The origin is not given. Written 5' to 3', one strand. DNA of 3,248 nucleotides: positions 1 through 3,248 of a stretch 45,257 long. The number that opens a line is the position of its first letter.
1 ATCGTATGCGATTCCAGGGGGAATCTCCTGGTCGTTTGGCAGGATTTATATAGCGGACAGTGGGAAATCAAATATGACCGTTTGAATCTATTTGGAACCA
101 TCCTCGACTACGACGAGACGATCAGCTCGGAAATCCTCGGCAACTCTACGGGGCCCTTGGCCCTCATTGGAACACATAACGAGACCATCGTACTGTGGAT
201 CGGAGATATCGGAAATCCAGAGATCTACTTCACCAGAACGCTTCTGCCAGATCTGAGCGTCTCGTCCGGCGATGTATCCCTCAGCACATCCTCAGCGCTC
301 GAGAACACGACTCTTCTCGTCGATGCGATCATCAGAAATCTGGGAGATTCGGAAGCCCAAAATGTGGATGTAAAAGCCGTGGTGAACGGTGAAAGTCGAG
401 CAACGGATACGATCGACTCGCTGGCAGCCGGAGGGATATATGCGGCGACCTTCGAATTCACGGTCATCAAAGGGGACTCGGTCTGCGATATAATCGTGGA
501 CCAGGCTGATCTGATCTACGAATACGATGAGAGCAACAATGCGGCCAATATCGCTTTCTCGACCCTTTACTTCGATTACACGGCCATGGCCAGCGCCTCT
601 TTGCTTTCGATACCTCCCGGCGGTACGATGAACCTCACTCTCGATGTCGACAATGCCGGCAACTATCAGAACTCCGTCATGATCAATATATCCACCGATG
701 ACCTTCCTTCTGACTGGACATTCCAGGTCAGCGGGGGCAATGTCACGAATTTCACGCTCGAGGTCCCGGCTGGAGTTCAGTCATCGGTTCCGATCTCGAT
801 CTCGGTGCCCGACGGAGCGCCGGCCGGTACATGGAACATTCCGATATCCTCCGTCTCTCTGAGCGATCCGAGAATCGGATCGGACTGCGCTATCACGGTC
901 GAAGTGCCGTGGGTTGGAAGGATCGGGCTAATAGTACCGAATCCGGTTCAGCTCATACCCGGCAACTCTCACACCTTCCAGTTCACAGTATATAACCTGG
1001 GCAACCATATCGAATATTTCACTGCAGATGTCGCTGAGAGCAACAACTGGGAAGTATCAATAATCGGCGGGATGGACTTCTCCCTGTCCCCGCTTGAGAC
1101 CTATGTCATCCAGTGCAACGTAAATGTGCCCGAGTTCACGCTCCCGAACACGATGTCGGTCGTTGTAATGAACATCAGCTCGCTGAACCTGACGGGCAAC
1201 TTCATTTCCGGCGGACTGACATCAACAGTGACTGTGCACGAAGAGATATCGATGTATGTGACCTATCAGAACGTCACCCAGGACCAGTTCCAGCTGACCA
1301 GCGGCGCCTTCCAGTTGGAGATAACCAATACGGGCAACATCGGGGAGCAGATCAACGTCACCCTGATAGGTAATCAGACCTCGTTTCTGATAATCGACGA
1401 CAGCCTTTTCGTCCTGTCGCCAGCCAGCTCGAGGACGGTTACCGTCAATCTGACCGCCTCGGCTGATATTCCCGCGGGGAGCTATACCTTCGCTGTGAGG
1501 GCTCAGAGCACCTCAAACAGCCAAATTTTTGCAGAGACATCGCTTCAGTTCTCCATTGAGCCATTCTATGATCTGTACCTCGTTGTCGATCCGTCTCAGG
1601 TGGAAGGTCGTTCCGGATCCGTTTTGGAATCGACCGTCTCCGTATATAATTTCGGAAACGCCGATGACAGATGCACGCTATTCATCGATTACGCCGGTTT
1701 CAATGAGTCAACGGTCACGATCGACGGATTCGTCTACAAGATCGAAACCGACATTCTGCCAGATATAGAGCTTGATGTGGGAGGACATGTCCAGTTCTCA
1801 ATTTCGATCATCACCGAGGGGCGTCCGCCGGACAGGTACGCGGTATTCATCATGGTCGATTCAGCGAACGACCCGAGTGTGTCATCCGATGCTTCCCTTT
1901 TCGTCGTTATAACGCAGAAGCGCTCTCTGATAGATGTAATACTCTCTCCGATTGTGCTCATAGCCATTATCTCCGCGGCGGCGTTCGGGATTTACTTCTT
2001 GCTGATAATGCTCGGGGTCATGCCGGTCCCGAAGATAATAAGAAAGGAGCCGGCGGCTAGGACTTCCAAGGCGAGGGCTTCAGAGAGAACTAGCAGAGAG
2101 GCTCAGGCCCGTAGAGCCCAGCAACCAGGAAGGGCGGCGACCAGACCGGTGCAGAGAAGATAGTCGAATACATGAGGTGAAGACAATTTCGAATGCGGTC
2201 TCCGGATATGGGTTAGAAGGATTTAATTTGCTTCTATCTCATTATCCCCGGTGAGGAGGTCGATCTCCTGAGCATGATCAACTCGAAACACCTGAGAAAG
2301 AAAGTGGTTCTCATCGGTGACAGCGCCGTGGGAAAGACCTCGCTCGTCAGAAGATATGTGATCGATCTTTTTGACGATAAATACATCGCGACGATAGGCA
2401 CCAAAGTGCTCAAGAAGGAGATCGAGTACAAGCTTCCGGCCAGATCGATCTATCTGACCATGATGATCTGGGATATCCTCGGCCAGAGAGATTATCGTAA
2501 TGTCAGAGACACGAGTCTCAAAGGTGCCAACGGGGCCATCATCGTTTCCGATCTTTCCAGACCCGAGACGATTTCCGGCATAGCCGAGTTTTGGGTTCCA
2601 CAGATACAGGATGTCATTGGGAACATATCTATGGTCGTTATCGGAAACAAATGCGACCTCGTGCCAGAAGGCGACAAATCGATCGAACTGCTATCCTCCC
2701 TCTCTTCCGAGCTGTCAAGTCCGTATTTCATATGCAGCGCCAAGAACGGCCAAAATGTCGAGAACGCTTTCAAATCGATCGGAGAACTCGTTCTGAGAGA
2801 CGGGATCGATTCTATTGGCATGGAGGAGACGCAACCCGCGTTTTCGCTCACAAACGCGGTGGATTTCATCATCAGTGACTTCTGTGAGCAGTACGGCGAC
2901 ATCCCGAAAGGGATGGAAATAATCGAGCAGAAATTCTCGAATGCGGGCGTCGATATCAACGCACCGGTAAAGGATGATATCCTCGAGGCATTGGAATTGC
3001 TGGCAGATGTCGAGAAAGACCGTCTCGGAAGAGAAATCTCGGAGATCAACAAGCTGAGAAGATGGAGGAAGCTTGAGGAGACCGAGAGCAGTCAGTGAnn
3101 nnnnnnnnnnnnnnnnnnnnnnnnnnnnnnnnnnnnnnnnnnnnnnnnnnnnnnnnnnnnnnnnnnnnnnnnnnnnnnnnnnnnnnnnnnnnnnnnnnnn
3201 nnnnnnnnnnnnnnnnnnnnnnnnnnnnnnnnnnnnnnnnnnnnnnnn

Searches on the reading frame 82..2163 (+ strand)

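Call 10: search_protein_families(library=pfam, proteins=[window:82-2163:+], max_evalue=0.0001)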
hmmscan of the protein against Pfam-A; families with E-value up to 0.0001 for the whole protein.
window:82-2163:+ (693 aa): 3 families
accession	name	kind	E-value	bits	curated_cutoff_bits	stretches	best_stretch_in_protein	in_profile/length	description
PF07705.17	CARDB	-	5.2e-19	68.8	22.7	1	56-155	2-99/101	CARDB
PF10633.15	NPCBM_assoc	-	2.9e-07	31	24.4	0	179-253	3-71/78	NPCBM-associated, NEW3 domain of alpha-galactosidase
PF11614.14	FixG_C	-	8.5e-06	26.4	25.6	0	409-490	34-116/119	IG-like fold at C-terminal of FixG, putative oxidoreductase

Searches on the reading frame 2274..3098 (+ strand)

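Call 10: search_protein_families(library=pfam, proteins=[window:2274-3098:+], max_evalue=0.0001)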
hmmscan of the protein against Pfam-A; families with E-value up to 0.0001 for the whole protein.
window:2274-3098:+ (274 aa): 3 families
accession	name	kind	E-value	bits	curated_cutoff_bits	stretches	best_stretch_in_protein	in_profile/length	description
PF00071.28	Ras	-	3.7e-35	121.3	21.6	1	10-173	1-160/162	Ras family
PF08477.19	Roc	-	2e-25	89.8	27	1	10-128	1-119/119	Ras of Complex, Roc, domain of DAPkinase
PF00025.27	Arf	-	2.8e-07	30.6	22.3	1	8-169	14-170/174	ADP-ribosylation factor family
